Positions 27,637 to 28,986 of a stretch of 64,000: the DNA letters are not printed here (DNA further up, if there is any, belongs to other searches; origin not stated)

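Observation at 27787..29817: Integrase-proximal cargo pair: PD-(D/E)xK-motif protein convergent with an atypical SAM-methyltransferase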

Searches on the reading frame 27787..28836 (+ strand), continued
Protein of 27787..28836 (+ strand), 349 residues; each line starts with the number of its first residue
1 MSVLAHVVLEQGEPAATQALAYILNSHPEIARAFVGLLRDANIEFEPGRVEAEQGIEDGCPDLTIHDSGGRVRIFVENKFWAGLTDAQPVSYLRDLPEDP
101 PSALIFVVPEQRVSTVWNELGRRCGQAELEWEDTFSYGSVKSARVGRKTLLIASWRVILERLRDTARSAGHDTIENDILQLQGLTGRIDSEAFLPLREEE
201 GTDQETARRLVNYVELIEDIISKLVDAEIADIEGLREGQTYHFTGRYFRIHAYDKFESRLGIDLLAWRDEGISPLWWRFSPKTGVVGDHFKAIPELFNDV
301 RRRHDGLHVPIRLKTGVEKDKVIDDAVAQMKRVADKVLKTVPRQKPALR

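Call 68: list_cluster_members(proteins=[P0001, P0002, P0121, P0015, P0057])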
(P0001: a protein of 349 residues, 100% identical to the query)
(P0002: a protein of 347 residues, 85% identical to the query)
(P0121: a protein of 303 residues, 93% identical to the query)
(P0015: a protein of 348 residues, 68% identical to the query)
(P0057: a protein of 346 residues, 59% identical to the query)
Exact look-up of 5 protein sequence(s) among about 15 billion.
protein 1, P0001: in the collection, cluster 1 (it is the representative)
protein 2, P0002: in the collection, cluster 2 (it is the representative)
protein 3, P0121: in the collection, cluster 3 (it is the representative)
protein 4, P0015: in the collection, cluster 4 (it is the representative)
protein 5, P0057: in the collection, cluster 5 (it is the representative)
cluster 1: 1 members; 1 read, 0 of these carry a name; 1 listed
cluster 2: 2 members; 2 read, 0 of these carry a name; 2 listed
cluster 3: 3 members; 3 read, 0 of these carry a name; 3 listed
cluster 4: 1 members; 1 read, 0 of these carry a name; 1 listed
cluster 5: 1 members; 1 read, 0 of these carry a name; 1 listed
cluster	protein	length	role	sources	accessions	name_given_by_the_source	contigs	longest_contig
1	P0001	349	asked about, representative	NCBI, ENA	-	-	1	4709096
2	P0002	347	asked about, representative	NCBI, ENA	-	-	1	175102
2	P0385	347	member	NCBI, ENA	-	-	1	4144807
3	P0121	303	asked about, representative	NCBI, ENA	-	-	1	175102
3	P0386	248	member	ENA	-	-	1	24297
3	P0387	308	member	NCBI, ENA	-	-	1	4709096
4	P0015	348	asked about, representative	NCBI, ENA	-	-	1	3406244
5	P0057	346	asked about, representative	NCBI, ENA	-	-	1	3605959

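Call 78: search_protein_families(library=pfam, alignment_id=A4, max_evalue=0.00001)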
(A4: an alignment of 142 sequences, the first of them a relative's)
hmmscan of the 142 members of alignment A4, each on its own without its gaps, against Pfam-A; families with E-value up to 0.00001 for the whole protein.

A. member 1, L007:6099-7511:+ (471 aa): 0 families

B. families by the number of members that match (of 142 scanned): 77 families (the first 25 are shown)
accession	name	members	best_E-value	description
PF01609.27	DDE_Tnp_1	5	1.2e-18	Transposase DDE domain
PF02074.21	Peptidase_M32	3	2.1e-152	Carboxypeptidase Taq (M32) metallopeptidase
PF02540.23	NAD_synthase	2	4.7e-75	NAD synthase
PF02826.25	2-Hacid_dh_C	2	6.9e-42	D-isomer specific 2-hydroxyacid dehydrogenase, NAD binding domain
PF00795.27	CN_hydrolase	2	2e-27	Carbon-nitrogen hydrolase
PF06968.18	BATS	2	3.3e-27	Biotin and Thiamin Synthesis associated domain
PF00708.24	Acylphosphatase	2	2.1e-26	Acylphosphatase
PF01791.15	DeoC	2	2.6e-24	DeoC/LacD family aldolase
PF04055.27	Radical_SAM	2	6.2e-21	Radical SAM superfamily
PF01934.22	HepT-like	2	2.1e-17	Ribonuclease HepT-like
PF00389.36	2-Hacid_dh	2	1.5e-16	D-isomer specific 2-hydroxyacid dehydrogenase, catalytic domain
PF01156.24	IU_nuc_hydro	2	5.9e-15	Inosine-uridine preferring nucleoside hydrolase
PF07632.16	Sde182_NH-like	2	8.1e-08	Cellulose-binding Sde182, nucleoside hydrolase-like domain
PF06245.16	DUF1015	1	2.9e-99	Protein of unknown function (DUF1015)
PF10117.15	McrBC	1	1.1e-82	McrBC 5-methylcytosine restriction system component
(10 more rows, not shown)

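Call 86: search_protein_families(library=pfam, proteins=[window:27787-28836:+], max_evalue=1)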
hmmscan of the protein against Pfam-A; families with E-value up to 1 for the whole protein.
window:27787-28836:+ (349 aa): 1 family
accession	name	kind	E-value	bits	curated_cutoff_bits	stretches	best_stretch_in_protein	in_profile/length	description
PF14281.12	PDDEXK_4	-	0.0057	17.1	22.3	1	44-98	60-114/183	PD-(D/E)XK nuclease superfamily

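Call 104: search_protein_families(library=pfam, alignment_id=A1, max_evalue=5)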
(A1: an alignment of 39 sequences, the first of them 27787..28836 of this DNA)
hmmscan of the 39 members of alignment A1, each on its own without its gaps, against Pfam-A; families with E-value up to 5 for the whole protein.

A. member 1, window:27787-28836:+ (349 aa): 1 family
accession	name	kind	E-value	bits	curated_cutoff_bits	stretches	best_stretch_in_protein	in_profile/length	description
PF14281.12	PDDEXK_4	-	0.0057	17.1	22.3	1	44-98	60-114/183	PD-(D/E)XK nuclease superfamily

B. families by the number of members that match (of 39 scanned): 11 families
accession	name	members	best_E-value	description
PF14281.12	PDDEXK_4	30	3.3e-05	PD-(D/E)XK nuclease superfamily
PF06616.17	BsuBI_PstI_RE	4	0.0067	BsuBI/PstI restriction endonuclease domain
PF20247.3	DUF6602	3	0.023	Domain of unknown function (DUF6602)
PF17552.7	DUF5464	1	0.051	Family of unknown function (DUF5464)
PF22761.1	NrS1-1_pol-like_head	1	0.081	NrS-1 polymerase-like head domain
PF10960.13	Holin_BhlA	1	0.12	BhlA holin family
PF23255.1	DUF7070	1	0.16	Domain of unknown function (DUF7070)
PF01446.23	Rep_1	1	0.17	Replication protein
PF20859.2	RHA1_ro05818_N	1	0.18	Hypothetical protein RHA1_ro05818, N-terminal helical domain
PF06628.17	Catalase-rel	1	0.24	Catalase-related immune-responsive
PF09337.16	zf-H2C2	1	0.36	H2C2 zinc finger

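Call 106: search_dna_similar(query=window:27787-28836:+, collection=plasmids, mode=protein, max_evalue=0.001, max_rows=10)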
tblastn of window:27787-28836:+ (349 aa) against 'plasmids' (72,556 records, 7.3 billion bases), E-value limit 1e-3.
No match.
